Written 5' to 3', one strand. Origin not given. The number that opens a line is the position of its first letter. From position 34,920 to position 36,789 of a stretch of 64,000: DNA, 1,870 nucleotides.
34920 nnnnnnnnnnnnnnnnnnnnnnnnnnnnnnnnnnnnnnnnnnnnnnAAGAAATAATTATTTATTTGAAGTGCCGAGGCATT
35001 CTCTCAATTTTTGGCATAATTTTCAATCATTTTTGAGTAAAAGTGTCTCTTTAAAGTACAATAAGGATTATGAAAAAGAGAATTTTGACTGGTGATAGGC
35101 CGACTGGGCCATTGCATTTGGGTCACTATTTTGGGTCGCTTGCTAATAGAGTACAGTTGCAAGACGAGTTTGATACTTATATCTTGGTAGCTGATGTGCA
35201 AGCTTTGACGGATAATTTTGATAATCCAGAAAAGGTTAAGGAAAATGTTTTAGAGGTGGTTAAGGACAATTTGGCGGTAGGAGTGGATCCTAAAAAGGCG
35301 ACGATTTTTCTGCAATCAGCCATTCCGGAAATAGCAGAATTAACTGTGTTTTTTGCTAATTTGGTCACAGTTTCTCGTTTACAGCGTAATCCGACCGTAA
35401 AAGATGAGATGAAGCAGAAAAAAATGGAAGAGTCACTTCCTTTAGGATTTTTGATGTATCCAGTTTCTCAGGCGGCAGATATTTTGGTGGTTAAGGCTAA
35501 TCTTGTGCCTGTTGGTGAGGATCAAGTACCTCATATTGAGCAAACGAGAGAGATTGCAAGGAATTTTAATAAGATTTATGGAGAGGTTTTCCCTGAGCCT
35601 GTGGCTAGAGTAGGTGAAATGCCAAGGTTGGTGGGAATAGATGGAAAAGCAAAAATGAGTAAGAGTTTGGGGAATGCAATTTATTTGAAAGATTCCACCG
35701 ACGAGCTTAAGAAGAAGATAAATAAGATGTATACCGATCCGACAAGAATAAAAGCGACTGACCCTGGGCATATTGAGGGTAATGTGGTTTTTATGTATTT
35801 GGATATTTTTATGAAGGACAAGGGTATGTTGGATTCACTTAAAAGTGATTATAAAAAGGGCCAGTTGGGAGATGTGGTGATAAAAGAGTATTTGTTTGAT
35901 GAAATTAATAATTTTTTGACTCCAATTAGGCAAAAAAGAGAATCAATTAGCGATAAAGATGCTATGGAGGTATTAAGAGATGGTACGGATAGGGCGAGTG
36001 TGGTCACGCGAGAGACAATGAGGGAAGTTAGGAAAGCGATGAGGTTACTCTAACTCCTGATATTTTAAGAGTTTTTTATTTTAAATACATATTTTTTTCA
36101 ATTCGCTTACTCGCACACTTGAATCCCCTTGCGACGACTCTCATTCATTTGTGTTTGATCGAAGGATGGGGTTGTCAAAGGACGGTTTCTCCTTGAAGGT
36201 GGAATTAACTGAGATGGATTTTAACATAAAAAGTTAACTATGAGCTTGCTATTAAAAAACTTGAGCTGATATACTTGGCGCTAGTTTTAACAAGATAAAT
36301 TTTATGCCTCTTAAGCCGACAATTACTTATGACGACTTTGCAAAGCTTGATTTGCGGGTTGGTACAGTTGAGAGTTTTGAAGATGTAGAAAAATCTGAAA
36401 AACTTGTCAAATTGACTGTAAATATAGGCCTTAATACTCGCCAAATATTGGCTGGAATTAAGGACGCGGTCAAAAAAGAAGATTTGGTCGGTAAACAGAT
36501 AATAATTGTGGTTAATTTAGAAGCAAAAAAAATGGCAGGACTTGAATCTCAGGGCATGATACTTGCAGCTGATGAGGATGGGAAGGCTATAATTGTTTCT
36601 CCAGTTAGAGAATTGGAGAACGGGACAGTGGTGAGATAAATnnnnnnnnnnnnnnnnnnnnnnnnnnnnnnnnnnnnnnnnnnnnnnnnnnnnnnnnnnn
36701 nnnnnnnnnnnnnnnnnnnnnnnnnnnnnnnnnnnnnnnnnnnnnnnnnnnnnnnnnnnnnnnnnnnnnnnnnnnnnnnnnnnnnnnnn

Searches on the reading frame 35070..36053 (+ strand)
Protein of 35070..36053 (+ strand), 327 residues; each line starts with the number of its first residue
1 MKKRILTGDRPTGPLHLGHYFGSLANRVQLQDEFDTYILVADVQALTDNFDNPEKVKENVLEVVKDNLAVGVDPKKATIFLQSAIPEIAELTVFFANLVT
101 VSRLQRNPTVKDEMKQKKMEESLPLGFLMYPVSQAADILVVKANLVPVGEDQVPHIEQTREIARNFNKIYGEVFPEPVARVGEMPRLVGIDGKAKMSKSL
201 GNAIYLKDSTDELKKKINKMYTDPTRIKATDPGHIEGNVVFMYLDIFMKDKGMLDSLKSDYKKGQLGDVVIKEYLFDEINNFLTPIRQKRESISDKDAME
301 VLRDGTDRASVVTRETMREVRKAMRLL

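Call 84: search_protein_families(library=ncbifam, proteins=[window:35070-36053:+], max_evalue=0.00001)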
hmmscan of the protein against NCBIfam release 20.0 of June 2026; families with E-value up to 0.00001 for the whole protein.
window:35070-36053:+ (327 aa): 11 families
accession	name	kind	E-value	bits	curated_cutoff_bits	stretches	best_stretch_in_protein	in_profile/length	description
TIGR00233.1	trpS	equivalog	5.2e-90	302.1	176.75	1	1-324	1-326/328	tryptophan--tRNA ligase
NF008922.0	PRK12283.1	equivalog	5.8e-89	298.7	572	2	2-172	3-173/400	tryptophan--tRNA ligase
NF009207.0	PRK12556.1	equivalog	1e-58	198.8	479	1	2-324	3-329/332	tryptophan--tRNA ligase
NF008923.0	PRK12284.1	equivalog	2.8e-55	187.9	597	1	1-325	1-330/431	tryptophan--tRNA ligase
NF008927.0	PRK12285.1-4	equivalog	3e-31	108.8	478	1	4-296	75-365/385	tryptophan--tRNA ligase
NF008925.0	PRK12285.1-2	equivalog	3.1e-30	105.4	451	1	5-300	65-359/365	tryptophan--tRNA ligase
NF008924.0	PRK12285.1-1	equivalog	8.2e-26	91.1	644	1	6-295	77-360/381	tryptophan--tRNA ligase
NF006330.0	PRK08560.1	equivalog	2.5e-24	86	220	1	6-296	36-334/342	tyrosine--tRNA ligase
NF008926.0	PRK12285.1-3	equivalog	2.6e-15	56.3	320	1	4-167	67-229/429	tryptophan--tRNA ligase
TIGR00234.1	tyrS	equivalog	3.1e-14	52.9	113.8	1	4-226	37-274/406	tyrosine--tRNA ligase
NF008928.0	PRK12285.1-5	equivalog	3.1e-09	35.9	891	1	5-165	95-251/530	tryptophan--tRNA ligase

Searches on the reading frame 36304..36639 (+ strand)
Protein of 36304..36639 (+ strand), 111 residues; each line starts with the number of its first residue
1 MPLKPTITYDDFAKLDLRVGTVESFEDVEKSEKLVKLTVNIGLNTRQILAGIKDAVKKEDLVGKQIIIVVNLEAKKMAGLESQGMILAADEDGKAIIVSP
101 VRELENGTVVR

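Call 100: search_protein_families(library=pfam, proteins=[window:36304-36639:+], max_evalue=0.001)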
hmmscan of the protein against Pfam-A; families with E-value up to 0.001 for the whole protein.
window:36304-36639:+ (111 aa): 1 family
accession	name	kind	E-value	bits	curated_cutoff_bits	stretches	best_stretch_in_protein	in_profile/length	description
PF01588.26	tRNA_bind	-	1e-25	90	27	1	17-108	1-95/96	Putative tRNA binding domain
